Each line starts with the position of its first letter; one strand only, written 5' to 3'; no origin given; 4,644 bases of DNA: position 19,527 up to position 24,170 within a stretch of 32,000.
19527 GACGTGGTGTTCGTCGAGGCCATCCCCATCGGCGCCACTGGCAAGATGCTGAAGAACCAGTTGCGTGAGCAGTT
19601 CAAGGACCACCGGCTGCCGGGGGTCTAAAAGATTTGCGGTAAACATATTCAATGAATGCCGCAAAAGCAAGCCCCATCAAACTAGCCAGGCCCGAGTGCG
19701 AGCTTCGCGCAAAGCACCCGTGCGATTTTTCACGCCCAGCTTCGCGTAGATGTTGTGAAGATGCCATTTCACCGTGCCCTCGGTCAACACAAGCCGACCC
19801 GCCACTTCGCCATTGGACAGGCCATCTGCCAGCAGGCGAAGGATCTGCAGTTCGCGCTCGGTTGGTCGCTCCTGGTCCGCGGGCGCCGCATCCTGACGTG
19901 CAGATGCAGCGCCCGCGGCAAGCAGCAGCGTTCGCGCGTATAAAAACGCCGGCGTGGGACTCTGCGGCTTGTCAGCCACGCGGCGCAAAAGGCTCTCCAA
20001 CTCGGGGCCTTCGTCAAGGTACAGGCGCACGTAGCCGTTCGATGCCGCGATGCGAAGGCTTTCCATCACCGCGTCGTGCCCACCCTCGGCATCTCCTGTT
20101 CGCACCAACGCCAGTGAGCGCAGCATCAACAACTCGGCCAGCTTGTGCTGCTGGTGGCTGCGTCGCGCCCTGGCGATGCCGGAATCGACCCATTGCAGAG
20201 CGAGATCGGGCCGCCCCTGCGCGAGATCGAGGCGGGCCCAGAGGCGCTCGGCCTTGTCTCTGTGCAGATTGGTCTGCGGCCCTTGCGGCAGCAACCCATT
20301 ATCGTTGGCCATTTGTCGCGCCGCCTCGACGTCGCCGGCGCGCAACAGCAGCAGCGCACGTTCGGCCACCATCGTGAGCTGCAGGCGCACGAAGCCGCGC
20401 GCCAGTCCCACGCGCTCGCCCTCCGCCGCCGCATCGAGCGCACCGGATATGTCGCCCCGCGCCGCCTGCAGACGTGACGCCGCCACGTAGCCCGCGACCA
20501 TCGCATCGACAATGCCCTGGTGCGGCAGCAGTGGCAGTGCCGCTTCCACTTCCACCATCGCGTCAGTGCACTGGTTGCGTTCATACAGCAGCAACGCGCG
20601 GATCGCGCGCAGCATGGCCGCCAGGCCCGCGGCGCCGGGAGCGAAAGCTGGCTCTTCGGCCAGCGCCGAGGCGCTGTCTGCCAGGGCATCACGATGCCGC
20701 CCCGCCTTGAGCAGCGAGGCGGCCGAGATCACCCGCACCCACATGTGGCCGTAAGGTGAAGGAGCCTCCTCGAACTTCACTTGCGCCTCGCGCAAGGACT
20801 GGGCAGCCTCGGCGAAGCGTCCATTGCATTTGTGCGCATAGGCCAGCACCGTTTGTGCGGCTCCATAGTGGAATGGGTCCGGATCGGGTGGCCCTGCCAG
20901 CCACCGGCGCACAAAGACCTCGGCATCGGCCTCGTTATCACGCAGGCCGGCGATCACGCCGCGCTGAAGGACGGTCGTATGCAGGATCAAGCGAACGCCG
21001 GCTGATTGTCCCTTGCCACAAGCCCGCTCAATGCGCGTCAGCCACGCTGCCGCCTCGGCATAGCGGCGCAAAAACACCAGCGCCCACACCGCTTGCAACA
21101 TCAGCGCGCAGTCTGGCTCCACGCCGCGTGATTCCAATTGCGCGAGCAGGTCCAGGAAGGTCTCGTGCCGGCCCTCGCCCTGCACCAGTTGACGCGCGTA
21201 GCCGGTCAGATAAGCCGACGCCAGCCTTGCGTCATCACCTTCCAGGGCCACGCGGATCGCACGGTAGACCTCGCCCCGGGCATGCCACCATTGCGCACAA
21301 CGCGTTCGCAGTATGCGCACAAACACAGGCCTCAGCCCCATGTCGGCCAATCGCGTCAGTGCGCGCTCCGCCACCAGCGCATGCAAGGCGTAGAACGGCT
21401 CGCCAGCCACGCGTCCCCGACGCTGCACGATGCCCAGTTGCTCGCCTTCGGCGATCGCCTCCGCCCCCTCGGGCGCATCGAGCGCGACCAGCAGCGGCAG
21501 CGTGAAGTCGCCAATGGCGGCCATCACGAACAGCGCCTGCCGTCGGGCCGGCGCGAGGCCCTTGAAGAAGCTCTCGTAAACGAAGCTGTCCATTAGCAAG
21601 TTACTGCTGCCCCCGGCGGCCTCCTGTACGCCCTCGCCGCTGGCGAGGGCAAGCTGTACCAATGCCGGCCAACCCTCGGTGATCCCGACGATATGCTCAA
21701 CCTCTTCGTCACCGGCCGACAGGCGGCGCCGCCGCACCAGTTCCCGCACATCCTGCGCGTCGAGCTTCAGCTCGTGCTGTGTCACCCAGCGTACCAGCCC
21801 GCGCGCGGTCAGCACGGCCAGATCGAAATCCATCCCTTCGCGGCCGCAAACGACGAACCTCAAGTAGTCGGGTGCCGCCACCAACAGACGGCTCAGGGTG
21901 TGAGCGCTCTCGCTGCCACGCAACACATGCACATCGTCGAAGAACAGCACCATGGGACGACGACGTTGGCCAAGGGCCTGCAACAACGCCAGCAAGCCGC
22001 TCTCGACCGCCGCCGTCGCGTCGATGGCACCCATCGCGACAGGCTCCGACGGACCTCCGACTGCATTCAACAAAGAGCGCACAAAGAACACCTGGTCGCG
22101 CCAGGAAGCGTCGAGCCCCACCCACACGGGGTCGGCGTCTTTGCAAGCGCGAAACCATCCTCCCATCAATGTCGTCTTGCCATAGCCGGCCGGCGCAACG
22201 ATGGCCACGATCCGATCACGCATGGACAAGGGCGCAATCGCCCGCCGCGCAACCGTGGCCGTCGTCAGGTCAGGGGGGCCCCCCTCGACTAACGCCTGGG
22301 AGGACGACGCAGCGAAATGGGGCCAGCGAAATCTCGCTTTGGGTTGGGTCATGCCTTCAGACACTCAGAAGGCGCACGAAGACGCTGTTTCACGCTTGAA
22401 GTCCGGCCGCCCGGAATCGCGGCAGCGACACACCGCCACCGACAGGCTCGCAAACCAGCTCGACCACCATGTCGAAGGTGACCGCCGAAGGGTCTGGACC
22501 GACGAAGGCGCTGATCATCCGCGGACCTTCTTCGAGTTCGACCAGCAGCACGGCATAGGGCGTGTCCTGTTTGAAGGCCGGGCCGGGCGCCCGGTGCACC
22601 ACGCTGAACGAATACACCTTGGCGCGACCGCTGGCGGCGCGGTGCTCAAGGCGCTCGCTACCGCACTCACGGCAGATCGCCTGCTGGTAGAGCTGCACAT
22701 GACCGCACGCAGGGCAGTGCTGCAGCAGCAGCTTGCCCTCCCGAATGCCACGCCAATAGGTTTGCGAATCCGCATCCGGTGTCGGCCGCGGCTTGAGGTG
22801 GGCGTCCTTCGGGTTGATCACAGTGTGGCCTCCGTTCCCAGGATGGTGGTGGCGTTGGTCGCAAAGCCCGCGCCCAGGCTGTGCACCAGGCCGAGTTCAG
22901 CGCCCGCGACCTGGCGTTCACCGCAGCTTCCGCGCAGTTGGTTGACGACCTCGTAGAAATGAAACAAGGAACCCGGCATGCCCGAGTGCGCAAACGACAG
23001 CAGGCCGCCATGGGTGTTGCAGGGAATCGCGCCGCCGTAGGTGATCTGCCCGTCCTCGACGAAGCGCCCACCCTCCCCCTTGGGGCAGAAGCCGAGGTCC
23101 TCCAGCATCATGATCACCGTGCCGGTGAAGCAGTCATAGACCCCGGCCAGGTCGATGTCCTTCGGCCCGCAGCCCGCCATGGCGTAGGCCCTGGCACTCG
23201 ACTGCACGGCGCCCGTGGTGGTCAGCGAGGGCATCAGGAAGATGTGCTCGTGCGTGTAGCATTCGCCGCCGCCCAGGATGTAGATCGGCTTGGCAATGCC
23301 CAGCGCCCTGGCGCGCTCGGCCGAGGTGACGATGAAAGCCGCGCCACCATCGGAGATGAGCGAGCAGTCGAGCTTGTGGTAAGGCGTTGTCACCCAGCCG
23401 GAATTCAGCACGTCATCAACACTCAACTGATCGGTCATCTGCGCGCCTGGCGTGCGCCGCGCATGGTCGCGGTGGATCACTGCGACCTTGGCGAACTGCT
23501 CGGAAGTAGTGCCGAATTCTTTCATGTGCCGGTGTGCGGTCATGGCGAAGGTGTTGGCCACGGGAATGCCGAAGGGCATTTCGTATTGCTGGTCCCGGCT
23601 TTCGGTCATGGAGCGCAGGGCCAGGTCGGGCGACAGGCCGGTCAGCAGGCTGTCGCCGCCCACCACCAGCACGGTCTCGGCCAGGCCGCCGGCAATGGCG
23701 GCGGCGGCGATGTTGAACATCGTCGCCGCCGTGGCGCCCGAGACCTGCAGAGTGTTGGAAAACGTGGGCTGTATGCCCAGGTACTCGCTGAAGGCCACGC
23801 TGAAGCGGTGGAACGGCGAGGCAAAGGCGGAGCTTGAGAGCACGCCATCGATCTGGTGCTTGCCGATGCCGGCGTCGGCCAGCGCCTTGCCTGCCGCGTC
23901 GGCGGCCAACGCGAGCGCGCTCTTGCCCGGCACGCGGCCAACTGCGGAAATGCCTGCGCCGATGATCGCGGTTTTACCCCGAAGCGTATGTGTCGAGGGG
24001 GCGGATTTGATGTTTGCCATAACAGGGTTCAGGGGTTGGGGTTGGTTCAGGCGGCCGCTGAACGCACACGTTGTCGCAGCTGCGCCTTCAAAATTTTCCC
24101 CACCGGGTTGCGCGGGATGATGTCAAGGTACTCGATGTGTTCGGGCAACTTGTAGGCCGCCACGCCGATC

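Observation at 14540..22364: alkH-alkJ-alkK-like trio and AlkS-type regulator paired with a CuMMO instead of AlkB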

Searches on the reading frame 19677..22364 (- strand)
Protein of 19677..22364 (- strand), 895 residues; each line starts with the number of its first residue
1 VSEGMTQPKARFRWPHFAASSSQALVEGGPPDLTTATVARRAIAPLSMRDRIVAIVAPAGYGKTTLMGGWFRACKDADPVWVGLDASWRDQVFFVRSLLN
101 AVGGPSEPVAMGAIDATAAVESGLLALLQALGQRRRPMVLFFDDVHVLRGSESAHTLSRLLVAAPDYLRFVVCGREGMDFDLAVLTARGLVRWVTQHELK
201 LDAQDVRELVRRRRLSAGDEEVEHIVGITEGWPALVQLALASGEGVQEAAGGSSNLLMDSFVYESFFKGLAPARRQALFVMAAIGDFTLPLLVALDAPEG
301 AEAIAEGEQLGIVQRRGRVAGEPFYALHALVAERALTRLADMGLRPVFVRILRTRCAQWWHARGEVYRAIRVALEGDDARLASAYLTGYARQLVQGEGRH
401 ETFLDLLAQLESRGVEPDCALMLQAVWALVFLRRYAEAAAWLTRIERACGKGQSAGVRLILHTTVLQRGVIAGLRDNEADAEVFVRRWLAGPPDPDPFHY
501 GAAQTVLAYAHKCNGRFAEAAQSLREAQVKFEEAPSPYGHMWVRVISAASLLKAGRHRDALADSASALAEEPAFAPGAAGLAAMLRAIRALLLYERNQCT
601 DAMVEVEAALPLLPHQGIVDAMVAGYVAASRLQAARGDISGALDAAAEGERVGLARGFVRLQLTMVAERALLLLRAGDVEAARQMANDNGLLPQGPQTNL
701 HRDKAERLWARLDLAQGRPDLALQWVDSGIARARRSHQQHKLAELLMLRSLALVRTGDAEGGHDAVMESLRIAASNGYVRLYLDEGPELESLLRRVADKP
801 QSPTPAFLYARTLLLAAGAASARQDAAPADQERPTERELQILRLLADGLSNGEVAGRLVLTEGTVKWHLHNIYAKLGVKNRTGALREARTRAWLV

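Call 3: search_protein_families(library=pfam, proteins=[window:19677-22364:-])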
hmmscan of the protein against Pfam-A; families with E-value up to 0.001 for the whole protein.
window:19677-22364:- (895 aa): 4 families
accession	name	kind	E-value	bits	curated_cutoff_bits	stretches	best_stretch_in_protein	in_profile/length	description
PF17874.7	TPR_MalT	-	3.3e-34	119.1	45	1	469-798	8-335/336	MalT-like TPR region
PF00196.25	GerE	-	4.2e-16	58.8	23.5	1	835-887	4-56/57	Bacterial regulatory proteins, luxR family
PF13191.12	AAA_16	-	1.5e-06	29.3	32.6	1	50-165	23-160/167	AAA ATPase domain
PF13401.12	AAA_22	-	0.00047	20.9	27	0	49-176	4-124/130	AAA domain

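Call 4: search_protein_families(library=ncbifam, proteins=[window:19677-22364:-])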
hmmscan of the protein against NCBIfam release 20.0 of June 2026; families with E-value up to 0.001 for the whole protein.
window:19677-22364:- (895 aa): 15 families
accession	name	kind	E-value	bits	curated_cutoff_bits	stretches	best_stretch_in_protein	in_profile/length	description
NF003420.0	PRK04841.1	equivalog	2.8e-52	177.8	537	1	49-889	31-894/903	HTH-type transcriptional regulator MalT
NF047785.1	respo_reg_MadR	equivalog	4e-13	49.2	300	1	829-890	144-205/209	MadR family response regulator transcription factor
NF007505.1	PRK10100.1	equivalog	1.3e-11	44.5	250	1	829-886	140-197/204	biofilm master transcriptional regulator CsgD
NF007935.0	PRK10651.1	equivalog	2e-10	40.2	250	1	819-884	139-206/216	two-component system response regulator NarL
TIGR03020.2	EpsA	equivalog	2.4e-09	37.2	170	1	749-886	121-243/247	XrtB/PEP-CTERM-associated transcriptional regulator EpsA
NF052366.1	photon_PedR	equivalog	7.1e-09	35.7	120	1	836-886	5-55/74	photosynthetic electron transport-dependent transcriptional regulator PedR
NF007403.0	PRK09935.1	equivalog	7.3e-09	35.5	271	1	835-880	151-196/210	fimbria biosynthesis transcriptional regulator FimZ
NF007708.0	PRK10403.1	equivalog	1.9e-08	34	343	1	835-884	155-204/215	nitrate/nitrite response regulator protein NarP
NF052445.1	RespRegMctR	equivalog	1.8e-06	27.5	300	1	830-886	141-197/205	two-component system response regulator MctR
NF011896.0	PRK15369.1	equivalog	2.8e-06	27.1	242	1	822-885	138-201/211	two component system response regulator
NF041830.1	RR_TF_ErdR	exception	5.9e-06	26.2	390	1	820-884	137-201/213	response regulator transcription factor ErdR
TIGR03541.1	reg_near_HchA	equivalog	1.5e-05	24.6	215.6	1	822-888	160-226/232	PA1136 family autoinducer-binding transcriptional regulator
NF041232.1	BagY_FevT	exception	2.2e-05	23.5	700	1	835-882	298-345/367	LuxR family transcriptional regulator BagY/FevT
NF008548.0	PRK11475.1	equivalog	0.00013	21.6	176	1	833-887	136-188/207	DNA-binding transcriptional activator BglJ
NF007685.0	PRK10360.1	equivalog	0.00071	19.4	258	0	827-881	131-185/196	response regulator transcription factor UhpA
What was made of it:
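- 19677..22364 (-): MalT/AlkS-architecture STAND regulator (Walker A ATPase, MalT-like TPR, LuxR/GerE HTH), 895 aa. Domains in calls 3 and 4.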

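Call 66: find_homologous_proteins(query=window:19677-22364:-, max_evalue=1e-60)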
Query window:19677-22364:- (895 aa): 41 proteins with E <= 1e-60 among 8000 candidates.
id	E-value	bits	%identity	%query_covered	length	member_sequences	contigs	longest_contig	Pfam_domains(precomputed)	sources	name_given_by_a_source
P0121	0.0e+0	1923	98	100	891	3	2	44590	PF17874.8,PF00196.26,PF13191.13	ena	-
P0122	0.0e+0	1813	93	99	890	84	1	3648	PF17874.8,PF00196.26,PF13191.13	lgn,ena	-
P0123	0.0e+0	1773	91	99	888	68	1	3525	PF17874.8,PF00196.26,PF13191.13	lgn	-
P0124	0.0e+0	1667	87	100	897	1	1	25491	PF17874.8,PF00196.26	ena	-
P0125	0.0e+0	1644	87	99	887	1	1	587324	PF17874.8,PF00196.26,PF13191.13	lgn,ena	-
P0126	0.0e+0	1638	87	99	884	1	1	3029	PF17874.8,PF00196.26,PF13191.13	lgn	-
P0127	0.0e+0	1624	84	99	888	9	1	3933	PF17874.8,PF00196.26,PF13191.13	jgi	jgi:LuxR family maltose regulon positive regulatory protein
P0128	0.0e+0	1600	83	100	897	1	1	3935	PF17874.8,PF00196.26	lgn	-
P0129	0.0e+0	1583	83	99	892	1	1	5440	PF17874.8,PF00196.26,PF13191.13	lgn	-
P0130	0.0e+0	1476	77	99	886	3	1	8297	PF17874.8,PF00196.26,PF13424.13,PF13191.13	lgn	-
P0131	0.0e+0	1473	79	98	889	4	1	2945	PF17874.8,PF00196.26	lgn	-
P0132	0.0e+0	1453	80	95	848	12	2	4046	PF17874.8,PF00196.26,PF13191.13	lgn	-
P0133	0.0e+0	1450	80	95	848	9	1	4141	PF17874.8,PF00196.26,PF13191.13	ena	-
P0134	0.0e+0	1410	78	95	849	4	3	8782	PF17874.8,PF00196.26,PF13191.13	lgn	-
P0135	0.0e+0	1361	86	83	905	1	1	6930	PF17874.8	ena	-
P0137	0.0e+0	1312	70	98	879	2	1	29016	PF17874.8,PF00196.26,PF13191.13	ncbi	ncbi:MAG TPA: LuxR C-terminal-related transcriptional regulator [Rugosibacter sp.]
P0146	2.1e-233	795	50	97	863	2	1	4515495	PF17874.8,PF00196.26,PF13191.13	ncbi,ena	-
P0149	9.0e-165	568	41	96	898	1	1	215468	PF17874.8,PF00196.26,PF04545.23,PF08281.19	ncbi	ncbi:MAG: LuxR C-terminal-related transcriptional regulator [Panacagrimonas sp.]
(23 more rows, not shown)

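Call 67: find_encoding_contigs(protein=P0137, flank=10000, max_places=1)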
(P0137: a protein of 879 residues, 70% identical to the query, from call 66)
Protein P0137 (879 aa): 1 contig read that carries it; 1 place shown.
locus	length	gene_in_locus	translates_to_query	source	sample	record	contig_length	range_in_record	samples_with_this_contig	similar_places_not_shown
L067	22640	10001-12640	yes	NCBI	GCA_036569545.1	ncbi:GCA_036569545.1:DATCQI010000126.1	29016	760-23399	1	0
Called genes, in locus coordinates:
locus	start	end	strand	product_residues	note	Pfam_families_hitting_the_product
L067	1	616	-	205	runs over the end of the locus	-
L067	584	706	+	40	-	-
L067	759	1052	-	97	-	-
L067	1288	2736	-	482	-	PF00171:Aldedh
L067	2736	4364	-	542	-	PF00732:GMC_oxred_N, PF05834:Lycopene_cycl (weak), PF05199:GMC_oxred_C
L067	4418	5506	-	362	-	PF00111:Fer2, PF00970:FAD_binding_6, PF00175:NAD_binding_1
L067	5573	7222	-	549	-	PF00501:AMP-binding, PF13193:AMP-binding_C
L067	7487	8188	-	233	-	PF13505:OMP_b-brl, PF03922:OmpW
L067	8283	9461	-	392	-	PF00487:FA_desaturase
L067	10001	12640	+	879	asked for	PF13191:AAA_16 (weak), PF17874:TPR_MalT, PF00196:GerE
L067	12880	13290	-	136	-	PF00589:Phage_integrase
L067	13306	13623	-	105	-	PF14659:Phage_int_SAM_3 (weak), PF22022:Phage_int_M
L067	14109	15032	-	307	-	PF00398:RrnaAD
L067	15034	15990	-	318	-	PF04166:PdxA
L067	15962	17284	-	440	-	PF13623:SurA_N_2, PF13624:SurA_N_3, PF09312:SurA_N, PF13616:Rotamase_3, PF00639:Rotamase, PF13145:Rotamase_2, PF13616:Rotamase_3, PF00639:Rotamase, +1 more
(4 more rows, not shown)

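Call 68: find_encoding_contigs(protein=P0146, flank=10000, max_places=1)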
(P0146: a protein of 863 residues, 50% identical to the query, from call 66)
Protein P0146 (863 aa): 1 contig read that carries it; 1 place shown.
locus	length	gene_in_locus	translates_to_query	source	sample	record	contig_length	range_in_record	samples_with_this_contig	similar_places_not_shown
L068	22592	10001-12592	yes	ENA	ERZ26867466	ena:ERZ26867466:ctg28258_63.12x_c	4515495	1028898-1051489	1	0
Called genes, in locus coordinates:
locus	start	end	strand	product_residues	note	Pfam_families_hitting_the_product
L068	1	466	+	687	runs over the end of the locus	PF02629:CoA_binding (weak), PF13380:CoA_binding_2, PF13607:Succ_CoA_lig, PF19045:Ligase_CoA_2, PF13549:ATP-grasp_5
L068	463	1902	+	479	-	PF00171:Aldedh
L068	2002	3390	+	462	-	PF01266:DAO (faint), PF03486:HI0933_like (faint), PF07992:Pyr_redox_2, PF13738:Pyr_redox_3 (faint), PF00070:Pyr_redox, PF02852:Pyr_redox_dim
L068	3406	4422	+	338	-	PF09084:NMT1, PF13379:NMT1_2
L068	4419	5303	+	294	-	PF00005:ABC_tran, PF13304:AAA_21 (faint)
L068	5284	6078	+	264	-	PF00528:BPD_transp_1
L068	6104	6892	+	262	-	PF00528:BPD_transp_1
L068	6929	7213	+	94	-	-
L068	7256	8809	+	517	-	PF07992:Pyr_redox_2, PF13738:Pyr_redox_3, PF00070:Pyr_redox, PF02852:Pyr_redox_dim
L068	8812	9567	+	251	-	PF00106:adh_short, PF08659:KR (weak), PF13561:adh_short_C2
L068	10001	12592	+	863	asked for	PF13191:AAA_16 (weak), PF17874:TPR_MalT, PF00196:GerE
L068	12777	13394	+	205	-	PF13505:OMP_b-brl, PF03922:OmpW, PF02462:Opacity (weak)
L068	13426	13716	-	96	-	PF01609:DDE_Tnp_1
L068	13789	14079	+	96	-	-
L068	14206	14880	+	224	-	-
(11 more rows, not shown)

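Call 69: find_encoding_contigs(protein=P0149, flank=10000, max_places=1)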
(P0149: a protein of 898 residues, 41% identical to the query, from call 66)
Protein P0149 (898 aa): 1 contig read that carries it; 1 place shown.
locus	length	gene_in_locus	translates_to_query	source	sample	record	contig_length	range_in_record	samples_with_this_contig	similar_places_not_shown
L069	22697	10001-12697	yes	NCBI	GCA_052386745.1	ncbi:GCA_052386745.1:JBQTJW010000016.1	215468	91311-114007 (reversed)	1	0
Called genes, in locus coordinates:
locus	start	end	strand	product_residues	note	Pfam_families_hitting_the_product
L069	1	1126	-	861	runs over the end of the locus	-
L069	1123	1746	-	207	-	PF13759:2OG-FeII_Oxy_5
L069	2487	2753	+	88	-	-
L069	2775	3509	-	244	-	PF18306:LDcluster4, PF03641:Lysine_decarbox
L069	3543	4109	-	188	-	PF01066:CDP-OH_P_transf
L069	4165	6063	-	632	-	PF01541:GIY-YIG, PF27096:UvrC_M, PF02151:UVR, PF22920:UvrC_RNaseH, PF08459:UvrC_RNaseH_dom, PF14520:HHH_5 (weak)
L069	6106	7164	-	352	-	PF10604:Polyketide_cyc2, PF06445:GyrI-like (weak)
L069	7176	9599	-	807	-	PF03176:MMPL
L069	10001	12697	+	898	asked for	PF17874:TPR_MalT, PF00196:GerE, PF04545:Sigma70_r4 (weak), PF08281:Sigma70_r4_2 (weak)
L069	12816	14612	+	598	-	PF02771:Acyl-CoA_dh_N (weak), PF02770:Acyl-CoA_dh_M, PF00441:Acyl-CoA_dh_1, PF12806:Acyl-CoA_dh_C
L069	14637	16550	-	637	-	PF02310:B12-binding (weak), PF04055:Radical_SAM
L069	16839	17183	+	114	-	-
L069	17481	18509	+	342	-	PF14559:TPR_19 (weak)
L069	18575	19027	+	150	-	-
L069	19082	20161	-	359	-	PF03706:LPG_synthase_TM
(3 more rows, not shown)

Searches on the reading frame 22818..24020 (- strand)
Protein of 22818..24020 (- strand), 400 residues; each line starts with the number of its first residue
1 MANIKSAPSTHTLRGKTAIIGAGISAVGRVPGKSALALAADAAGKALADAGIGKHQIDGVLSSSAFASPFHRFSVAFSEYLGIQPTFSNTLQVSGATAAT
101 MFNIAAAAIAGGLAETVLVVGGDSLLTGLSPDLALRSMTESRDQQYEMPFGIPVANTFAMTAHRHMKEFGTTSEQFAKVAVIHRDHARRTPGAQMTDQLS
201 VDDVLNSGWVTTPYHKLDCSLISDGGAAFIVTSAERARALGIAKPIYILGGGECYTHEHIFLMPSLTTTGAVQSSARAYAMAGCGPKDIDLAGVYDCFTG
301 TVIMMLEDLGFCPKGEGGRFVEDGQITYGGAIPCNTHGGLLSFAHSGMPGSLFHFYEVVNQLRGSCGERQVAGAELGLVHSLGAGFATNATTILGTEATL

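Call 6: search_protein_families(library=pfam, proteins=[window:22818-24020:-], max_evalue=0.01)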
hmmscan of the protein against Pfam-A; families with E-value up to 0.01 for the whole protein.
window:22818-24020:- (400 aa): 4 families
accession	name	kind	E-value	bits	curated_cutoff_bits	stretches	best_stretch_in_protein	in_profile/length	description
PF22691.2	Thiolase_C_1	-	7.6e-57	191.5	28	1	252-396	1-144/144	Thiolase C-terminal domain-like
PF00108.29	Thiolase_N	-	1.1e-06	28.6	26.4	1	18-233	2-258/260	Thiolase, N-terminal domain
PF08545.16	ACP_syn_III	-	0.0074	16.6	24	0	97-125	9-37/80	3-Oxoacyl-[acyl-carrier-protein (ACP)] synthase III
PF02803.24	Thiolase_C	-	0.0097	16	27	0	264-350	17-86/123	Thiolase, C-terminal domain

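Call 45: search_protein_families(library=ncbifam, proteins=[window:22818-24020:-], max_evalue=1e-20)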
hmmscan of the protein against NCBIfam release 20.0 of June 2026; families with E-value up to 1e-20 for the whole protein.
window:22818-24020:- (400 aa): 16 families
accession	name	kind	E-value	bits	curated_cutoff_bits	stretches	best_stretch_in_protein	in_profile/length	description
NF004811.0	PRK06158.1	subfamily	6.5e-111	371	421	1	11-400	4-384/384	acetyl-CoA acetyltransferase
NF006010.0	PRK08142.1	subfamily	7.6e-80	268.5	462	1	12-393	2-384/388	thiolase domain-containing protein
NF004720.0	PRK06064.1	subfamily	1.1e-74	251.5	420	1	16-396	3-387/389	thiolase domain-containing protein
NF053570.1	AcCoTHIOL_METTL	equivalog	9.6e-68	228.8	600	1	17-396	4-383/385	acetyl-CoA acetyltransferase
NF005892.0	PRK07855.1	subfamily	5e-67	226.5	469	1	12-388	3-382/390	lipid-transfer protein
NF009228.0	PRK12578.1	subfamily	6.5e-62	209.4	485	1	16-384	4-375/387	thiolase domain-containing protein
NF006102.0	PRK08256.1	subfamily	8.6e-58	196.3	436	1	17-391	5-388/394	lipid-transfer protein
NF004715.0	PRK06059.1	equivalog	1.5e-57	195.4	424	1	17-384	6-388/399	lipid-transfer protein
NF004810.0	PRK06157.1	equivalog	3.4e-53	181.2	403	1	11-389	3-388/400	acetyl-CoA acetyltransferase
NF004982.0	PRK06365.1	equivalog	1e-51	176.3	695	1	20-248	21-250/430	thiolase domain-containing protein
NF005704.0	PRK07516.1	subfamily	4.9e-45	154.1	412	1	16-394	3-385/389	thiolase domain-containing protein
NF053628.1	BnzsclthlBbsBGT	equivalog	1.4e-41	142.6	750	1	98-387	85-373/389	benzoylsuccinyl-CoA thiolase subunit BbsB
NF004721.0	PRK06065.1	equivalog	3.2e-40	138.2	455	1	13-372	8-368/393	thiolase domain-containing protein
NF006180.0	PRK08313.1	subfamily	3.1e-36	125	514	1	16-397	5-385/389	thiolase domain-containing protein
NF004936.0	PRK06289.1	equivalog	1.1e-27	96.9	375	1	34-396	25-403/405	acetyl-CoA acetyltransferase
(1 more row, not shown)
